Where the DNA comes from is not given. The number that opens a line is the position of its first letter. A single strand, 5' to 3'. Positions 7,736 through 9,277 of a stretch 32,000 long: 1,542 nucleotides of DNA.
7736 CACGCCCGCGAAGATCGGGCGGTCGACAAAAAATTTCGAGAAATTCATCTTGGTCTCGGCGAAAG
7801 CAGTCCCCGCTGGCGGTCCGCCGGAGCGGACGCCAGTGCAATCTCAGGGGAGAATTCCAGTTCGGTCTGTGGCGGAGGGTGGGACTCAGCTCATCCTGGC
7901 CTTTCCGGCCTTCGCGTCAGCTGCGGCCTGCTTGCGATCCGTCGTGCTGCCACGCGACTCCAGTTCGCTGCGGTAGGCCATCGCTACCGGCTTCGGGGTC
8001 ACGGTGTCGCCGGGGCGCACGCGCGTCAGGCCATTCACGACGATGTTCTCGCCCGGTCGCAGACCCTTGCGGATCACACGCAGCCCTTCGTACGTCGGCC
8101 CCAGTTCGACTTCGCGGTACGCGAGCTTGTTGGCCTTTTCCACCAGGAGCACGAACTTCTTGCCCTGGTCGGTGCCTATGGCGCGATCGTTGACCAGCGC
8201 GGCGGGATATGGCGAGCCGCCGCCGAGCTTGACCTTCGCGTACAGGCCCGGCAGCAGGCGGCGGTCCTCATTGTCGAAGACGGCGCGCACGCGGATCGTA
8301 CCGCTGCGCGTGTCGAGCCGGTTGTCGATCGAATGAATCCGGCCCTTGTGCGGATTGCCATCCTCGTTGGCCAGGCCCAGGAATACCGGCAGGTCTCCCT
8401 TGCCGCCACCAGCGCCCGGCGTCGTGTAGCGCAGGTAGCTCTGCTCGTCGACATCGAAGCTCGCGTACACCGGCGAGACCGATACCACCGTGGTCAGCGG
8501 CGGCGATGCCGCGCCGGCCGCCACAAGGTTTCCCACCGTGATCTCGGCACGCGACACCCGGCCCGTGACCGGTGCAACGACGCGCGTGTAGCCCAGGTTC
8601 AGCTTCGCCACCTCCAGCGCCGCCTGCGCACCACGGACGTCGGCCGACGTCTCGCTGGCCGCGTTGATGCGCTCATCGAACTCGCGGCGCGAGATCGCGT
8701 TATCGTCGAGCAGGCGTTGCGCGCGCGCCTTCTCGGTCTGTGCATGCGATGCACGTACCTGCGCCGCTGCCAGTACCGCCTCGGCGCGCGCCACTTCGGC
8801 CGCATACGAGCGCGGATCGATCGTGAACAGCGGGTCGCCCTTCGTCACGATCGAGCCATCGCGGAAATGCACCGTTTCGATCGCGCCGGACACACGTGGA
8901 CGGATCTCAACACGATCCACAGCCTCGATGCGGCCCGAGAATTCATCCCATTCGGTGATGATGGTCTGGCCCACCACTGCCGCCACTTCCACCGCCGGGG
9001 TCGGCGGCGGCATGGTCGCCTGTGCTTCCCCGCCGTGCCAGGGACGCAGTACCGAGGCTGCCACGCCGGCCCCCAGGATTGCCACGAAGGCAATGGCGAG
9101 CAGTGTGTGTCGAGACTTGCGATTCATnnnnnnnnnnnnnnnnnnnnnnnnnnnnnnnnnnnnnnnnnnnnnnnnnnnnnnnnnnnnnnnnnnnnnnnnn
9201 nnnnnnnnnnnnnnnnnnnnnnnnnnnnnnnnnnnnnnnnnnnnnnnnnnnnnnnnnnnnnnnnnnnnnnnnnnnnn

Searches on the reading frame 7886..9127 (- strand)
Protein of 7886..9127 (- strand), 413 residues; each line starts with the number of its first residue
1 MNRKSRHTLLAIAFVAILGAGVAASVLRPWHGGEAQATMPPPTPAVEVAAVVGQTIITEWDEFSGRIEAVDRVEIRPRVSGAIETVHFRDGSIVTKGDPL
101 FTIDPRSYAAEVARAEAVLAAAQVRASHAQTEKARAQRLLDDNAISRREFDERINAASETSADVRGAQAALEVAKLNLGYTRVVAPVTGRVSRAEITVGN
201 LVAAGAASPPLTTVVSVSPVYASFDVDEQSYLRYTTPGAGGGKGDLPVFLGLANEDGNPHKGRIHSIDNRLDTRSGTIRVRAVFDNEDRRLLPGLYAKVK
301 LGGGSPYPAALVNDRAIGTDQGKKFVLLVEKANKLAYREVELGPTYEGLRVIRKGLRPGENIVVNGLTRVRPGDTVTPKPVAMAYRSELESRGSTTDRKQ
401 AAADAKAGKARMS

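Call 6: search_protein_families(library=pfam, proteins=[window:7886-9127:-])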
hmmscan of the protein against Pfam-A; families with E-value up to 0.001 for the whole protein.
window:7886-9127:- (413 aa): 3 families
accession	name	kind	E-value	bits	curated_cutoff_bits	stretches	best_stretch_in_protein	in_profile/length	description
PF16576.10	HlyD_D23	-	3.8e-17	62.7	30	1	73-297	20-214/214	Barrel-sandwich domain of CusB or HlyD membrane-fusion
PF13437.12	HlyD_3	-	1.8e-11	45.1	22.2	1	183-294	2-106/106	HlyD family secretion protein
PF13533.13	Biotin_lipoyl_2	-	1.2e-07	31.8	29.8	1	73-104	1-32/32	Biotin-lipoyl like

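Call 27: find_homologous_proteins(query=window:7886-9127:-, max_evalue=1e-120)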
Query window:7886-9127:- (413 aa): 1146 proteins with E <= 1e-120 among 8000 candidates; the best 120 are listed.
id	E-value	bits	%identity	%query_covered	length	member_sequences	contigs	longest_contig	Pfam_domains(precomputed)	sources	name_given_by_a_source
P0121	3.0e-237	805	92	99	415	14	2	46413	PF25973.1,PF25876.1,PF25967.1,PF25917.1,PF25944.1,PF25954.1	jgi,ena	-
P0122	7.5e-229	777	87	100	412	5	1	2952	PF25973.1,PF25876.1,PF25967.1,PF25919.1,PF25917.1,PF25944.1,PF25954.1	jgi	-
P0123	1.9e-224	763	87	98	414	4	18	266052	PF25973.1,PF25876.1,PF25967.1,PF25919.1,PF25917.1,PF25944.1,PF25954.1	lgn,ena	-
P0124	5.4e-223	758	86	99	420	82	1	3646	PF25973.1,PF25876.1,PF25967.1,PF25919.1,PF25917.1,PF25944.1,PF25954.1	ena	-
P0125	3.0e-221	752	85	98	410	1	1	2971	PF25973.1,PF25876.1,PF25967.1,PF25919.1,PF25917.1,PF25944.1,PF25954.1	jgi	jgi:multidrug efflux system membrane fusion protein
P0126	3.3e-221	752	85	98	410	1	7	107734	PF25973.1,PF25876.1,PF25881.1,PF25967.1,PF25919.1,PF25917.1,PF25944.1,PF25954.1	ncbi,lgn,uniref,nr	ncbi:Efflux pump periplasmic linker BepF [Cupriavidus laharis]|uniref:Efflux pump periplasmic linker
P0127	3.5e-221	752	84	98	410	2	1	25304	PF25973.1,PF25876.1,PF25967.1,PF25919.1,PF25917.1,PF25944.1,PF25954.1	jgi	jgi:multidrug efflux system membrane fusion protein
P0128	3.7e-221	752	85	98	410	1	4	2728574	PF25973.1,PF25876.1,PF25967.1,PF25919.1,PF25917.1,PF25944.1,PF25954.1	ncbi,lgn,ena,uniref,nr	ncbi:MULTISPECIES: efflux RND transporter periplasmic adaptor subunit [Cupriavidus]|uniref:Secretion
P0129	4.9e-221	752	85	98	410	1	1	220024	PF25973.1,PF25876.1,PF25967.1,PF25919.1,PF25917.1,PF25944.1,PF25954.1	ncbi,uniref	ncbi:efflux RND transporter periplasmic adaptor subunit [Cupriavidus pinatubonensis]|uniref:efflux R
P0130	1.1e-219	747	83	98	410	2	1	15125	PF25973.1,PF25876.1,PF25881.1,PF25878.1,PF25967.1,PF25919.1,PF25917.1,PF25944.1,PF25954.1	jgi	jgi:multidrug efflux system membrane fusion protein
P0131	1.4e-219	747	84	98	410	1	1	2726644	PF25973.1,PF25876.1,PF25967.1,PF25919.1,PF25917.1,PF25944.1,PF25954.1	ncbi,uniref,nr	ncbi:efflux RND transporter periplasmic adaptor subunit [Cupriavidus sp. WKF15]|uniref:efflux RND tr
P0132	1.6e-219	747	84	98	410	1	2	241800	PF25973.1,PF25876.1,PF25881.1,PF25878.1,PF25967.1,PF25919.1,PF25917.1,PF25944.1,PF25954.1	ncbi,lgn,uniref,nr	ncbi:Multidrug resistance protein MdtA [Cupriavidus yeoncheonensis]|uniref:Multidrug resistance prot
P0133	4.6e-219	745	84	99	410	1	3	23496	PF25973.1,PF25876.1,PF25881.1,PF25878.1,PF25967.1,PF25919.1,PF25917.1,PF25944.1,PF25954.1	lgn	-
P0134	5.6e-219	745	85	97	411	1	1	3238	PF25973.1,PF25876.1,PF25881.1,PF25967.1,PF25919.1,PF25917.1,PF25944.1,PF25954.1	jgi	jgi:multidrug efflux system membrane fusion protein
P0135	7.8e-219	745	83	98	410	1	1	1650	PF25973.1,PF25876.1,PF25881.1,PF25878.1,PF25967.1,PF25917.1,PF25944.1,PF25954.1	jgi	-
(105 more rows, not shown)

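Call 28: list_cluster_members(proteins=[window:7886-9127:-, window:11008-12219:-])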
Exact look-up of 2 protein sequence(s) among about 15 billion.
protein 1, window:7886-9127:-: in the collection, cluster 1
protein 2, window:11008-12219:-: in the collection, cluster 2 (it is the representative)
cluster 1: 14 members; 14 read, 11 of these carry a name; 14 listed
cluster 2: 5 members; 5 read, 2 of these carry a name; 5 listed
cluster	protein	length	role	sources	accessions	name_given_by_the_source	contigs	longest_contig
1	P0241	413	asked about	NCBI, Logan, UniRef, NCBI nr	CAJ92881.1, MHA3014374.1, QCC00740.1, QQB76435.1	Efflux RND transporter periplasmic adaptor subunit [Cupriavidus necator] | Cation/multidrug efflux system, mebrane-fusion component n=1 Tax=Cupriavidus necator ...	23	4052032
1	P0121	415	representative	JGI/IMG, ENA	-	-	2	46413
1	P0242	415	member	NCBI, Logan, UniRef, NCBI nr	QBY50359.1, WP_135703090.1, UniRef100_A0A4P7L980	efflux RND transporter periplasmic adaptor subunit [Cupriavidus oxalaticus] | Efflux RND transporter periplasmic adaptor subunit n=1 Tax=Cupriavidus oxalaticus ...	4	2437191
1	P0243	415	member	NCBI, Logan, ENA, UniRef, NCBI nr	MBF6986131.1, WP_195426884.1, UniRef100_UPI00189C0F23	efflux RND transporter periplasmic adaptor subunit [Cupriavidus sp. IK-TO18] | efflux RND transporter periplasmic adaptor subunit n=1 Tax=Cupriavidus sp. IK-TO18 ...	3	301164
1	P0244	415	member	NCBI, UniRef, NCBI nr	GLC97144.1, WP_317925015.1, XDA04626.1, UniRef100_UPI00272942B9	MexE family multidrug efflux RND transporter periplasmic adaptor subunit [Cupriavidus sp. ... | efflux RND transporter periplasmic adaptor subunit n=1 Tax=unclassified Cupriavidus ... | efflux RND transporter periplasmic adaptor subunit [Cupriavidus sp. TA19]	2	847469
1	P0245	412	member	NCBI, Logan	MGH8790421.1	MAG: efflux RND transporter periplasmic adaptor subunit [Cupriavidus necator]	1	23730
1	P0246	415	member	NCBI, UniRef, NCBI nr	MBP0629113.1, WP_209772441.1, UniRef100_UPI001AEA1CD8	efflux RND transporter periplasmic adaptor subunit [Cupriavidus sp. AcVe19-1a] | efflux RND transporter periplasmic adaptor subunit n=1 Tax=Cupriavidus sp. AcVe19-1a ...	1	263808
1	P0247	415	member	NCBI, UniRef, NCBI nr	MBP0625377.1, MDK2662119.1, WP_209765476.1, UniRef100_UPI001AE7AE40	efflux RND transporter periplasmic adaptor subunit [Cupriavidus consociatus] | efflux RND transporter periplasmic adaptor subunit n=1 Tax=Cupriavidus consociatus ... | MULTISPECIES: efflux RND transporter periplasmic adaptor subunit [unclassified ...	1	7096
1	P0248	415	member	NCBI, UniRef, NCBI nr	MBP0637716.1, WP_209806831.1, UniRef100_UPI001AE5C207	efflux RND transporter periplasmic adaptor subunit [Cupriavidus sp. AcVe19-6a] | efflux RND transporter periplasmic adaptor subunit n=1 Tax=Cupriavidus sp. AcVe19-6a ...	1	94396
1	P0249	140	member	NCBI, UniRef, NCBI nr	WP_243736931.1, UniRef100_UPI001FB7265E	biotin/lipoyl-binding protein [Cupriavidus sp. L7L] | biotin/lipoyl-binding protein n=1 Tax=Cupriavidus sp. L7L TaxID=2546443 ...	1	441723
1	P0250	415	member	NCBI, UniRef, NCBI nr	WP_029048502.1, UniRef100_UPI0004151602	efflux RND transporter periplasmic adaptor subunit [Cupriavidus sp. amp6] | efflux RND transporter periplasmic adaptor subunit n=1 Tax=Cupriavidus sp. amp6 ...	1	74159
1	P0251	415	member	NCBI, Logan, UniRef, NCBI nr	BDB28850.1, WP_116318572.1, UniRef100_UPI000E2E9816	efflux RND transporter periplasmic adaptor subunit (plasmid) [Cupriavidus sp. P-10] | efflux RND transporter periplasmic adaptor subunit n=1 Tax=Cupriavidus sp. P-10 ... | efflux RND transporter periplasmic adaptor subunit [Cupriavidus sp. P-10]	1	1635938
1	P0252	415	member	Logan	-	-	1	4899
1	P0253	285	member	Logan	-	-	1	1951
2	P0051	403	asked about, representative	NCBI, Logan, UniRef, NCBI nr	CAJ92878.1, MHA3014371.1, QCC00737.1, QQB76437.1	NAD(P)/FAD-dependent oxidoreductase [Cupriavidus necator] | NAD(P)/FAD-dependent oxidoreductase n=1 Tax=Cupriavidus necator (strain ATCC 17699 / DSM ...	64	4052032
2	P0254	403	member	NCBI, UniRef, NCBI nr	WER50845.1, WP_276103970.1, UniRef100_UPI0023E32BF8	NAD(P)/FAD-dependent oxidoreductase [Cupriavidus sp. WKF15] | NAD(P)/FAD-dependent oxidoreductase n=1 Tax=Cupriavidus sp. WKF15 TaxID=3032282 ...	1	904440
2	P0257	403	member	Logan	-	-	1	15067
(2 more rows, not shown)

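Call 29: find_encoding_contigs(protein=P0242, flank=3000, max_places=2)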
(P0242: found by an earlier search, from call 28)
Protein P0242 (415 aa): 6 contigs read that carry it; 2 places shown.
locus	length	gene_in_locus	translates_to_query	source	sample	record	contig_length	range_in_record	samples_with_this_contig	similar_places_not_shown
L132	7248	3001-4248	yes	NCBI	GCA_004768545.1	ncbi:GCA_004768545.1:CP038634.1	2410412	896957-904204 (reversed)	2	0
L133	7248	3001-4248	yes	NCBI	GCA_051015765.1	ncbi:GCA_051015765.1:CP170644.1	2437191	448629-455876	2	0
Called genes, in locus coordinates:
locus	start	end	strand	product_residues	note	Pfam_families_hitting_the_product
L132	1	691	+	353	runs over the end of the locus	PF01636:APH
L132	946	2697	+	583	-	PF00027:cNMP_binding, PF00070:Pyr_redox (faint), PF01266:DAO (weak), PF03486:HI0933_like (faint), PF07992:Pyr_redox_2, PF13450:NAD_binding_8 (weak), PF13738:Pyr_redox_3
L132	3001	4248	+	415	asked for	PF25917:BSH_RND, PF25876:HH_MFP_RND, PF25989:YknX_C (faint), PF25944:Beta-barrel_RND, PF25954:Beta-barrel_RND_2, PF25967:RND-MFP_C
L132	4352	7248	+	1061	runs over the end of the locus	PF00873:ACR_tran, PF03176:MMPL, PF02355:SecD_SecF_C, PF03176:MMPL (weak)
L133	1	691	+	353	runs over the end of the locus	PF01636:APH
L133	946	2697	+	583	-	PF00027:cNMP_binding, PF00070:Pyr_redox (faint), PF01266:DAO (weak), PF03486:HI0933_like (faint), PF07992:Pyr_redox_2, PF13450:NAD_binding_8 (weak), PF13738:Pyr_redox_3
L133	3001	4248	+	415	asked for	PF25917:BSH_RND, PF25876:HH_MFP_RND, PF25989:YknX_C (faint), PF25944:Beta-barrel_RND, PF25954:Beta-barrel_RND_2, PF25967:RND-MFP_C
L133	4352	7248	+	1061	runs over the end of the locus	PF00873:ACR_tran, PF03176:MMPL, PF02355:SecD_SecF_C, PF03176:MMPL (weak)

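Call 30: find_encoding_contigs(protein=P0254, flank=3000, max_places=2)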
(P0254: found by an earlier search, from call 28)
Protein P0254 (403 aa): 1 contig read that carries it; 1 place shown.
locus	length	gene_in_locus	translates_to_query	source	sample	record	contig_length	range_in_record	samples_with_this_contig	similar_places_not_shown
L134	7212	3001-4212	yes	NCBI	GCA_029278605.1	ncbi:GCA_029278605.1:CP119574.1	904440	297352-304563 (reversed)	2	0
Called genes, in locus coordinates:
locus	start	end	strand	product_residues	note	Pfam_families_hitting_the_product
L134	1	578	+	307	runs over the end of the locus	PF00126:HTH_1, PF03466:LysR_substrate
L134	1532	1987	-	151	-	PF02627:CMD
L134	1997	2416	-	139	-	PF07883:Cupin_2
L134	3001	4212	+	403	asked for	PF01266:DAO (faint), PF07992:Pyr_redox_2, PF00070:Pyr_redox (weak)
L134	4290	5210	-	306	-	PF00126:HTH_1, PF03466:LysR_substrate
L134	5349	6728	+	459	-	PF00083:Sugar_tr, PF07690:MFS_1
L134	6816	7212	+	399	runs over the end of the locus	PF01494:FAD_binding_3, PF12831:FAD_oxidored (weak), PF13450:NAD_binding_8 (weak)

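Call 34: find_encoding_contigs(protein=P0257, flank=2500, max_places=2)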
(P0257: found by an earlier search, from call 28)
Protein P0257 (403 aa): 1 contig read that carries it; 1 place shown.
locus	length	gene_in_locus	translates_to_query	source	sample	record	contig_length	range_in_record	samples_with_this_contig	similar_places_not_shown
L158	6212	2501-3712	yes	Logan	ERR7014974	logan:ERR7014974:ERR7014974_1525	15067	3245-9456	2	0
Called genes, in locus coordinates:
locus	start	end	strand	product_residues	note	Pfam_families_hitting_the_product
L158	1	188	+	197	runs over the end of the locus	-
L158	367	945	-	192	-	-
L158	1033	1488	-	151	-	PF02627:CMD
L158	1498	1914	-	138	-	PF07883:Cupin_2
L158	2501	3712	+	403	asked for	PF01266:DAO (faint), PF07992:Pyr_redox_2, PF00070:Pyr_redox (weak)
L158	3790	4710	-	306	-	PF00126:HTH_1, PF03466:LysR_substrate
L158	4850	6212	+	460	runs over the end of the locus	PF00083:Sugar_tr, PF07690:MFS_1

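Call 56: find_encoding_contigs(protein=P0245, flank=1500, max_places=2)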
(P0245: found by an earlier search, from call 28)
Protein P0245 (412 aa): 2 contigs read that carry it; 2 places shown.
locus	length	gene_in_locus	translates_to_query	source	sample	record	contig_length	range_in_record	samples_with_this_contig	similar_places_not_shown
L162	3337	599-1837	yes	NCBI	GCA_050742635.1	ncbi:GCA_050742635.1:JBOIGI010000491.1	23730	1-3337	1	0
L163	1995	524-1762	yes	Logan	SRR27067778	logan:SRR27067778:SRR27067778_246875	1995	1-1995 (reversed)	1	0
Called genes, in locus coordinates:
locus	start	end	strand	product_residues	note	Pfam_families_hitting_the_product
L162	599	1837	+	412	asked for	PF25917:BSH_RND, PF25973:BSH_CzcB (weak), PF25876:HH_MFP_RND, PF25944:Beta-barrel_RND, PF25954:Beta-barrel_RND_2, PF25967:RND-MFP_C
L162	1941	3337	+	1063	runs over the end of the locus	PF00873:ACR_tran, PF03176:MMPL, PF02355:SecD_SecF_C (weak), PF03176:MMPL (weak)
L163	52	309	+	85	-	PF13356:Arm-DNA-bind_3 (weak)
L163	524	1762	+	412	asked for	PF25917:BSH_RND, PF25973:BSH_CzcB (weak), PF25876:HH_MFP_RND, PF25944:Beta-barrel_RND, PF25954:Beta-barrel_RND_2, PF25967:RND-MFP_C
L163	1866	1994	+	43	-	?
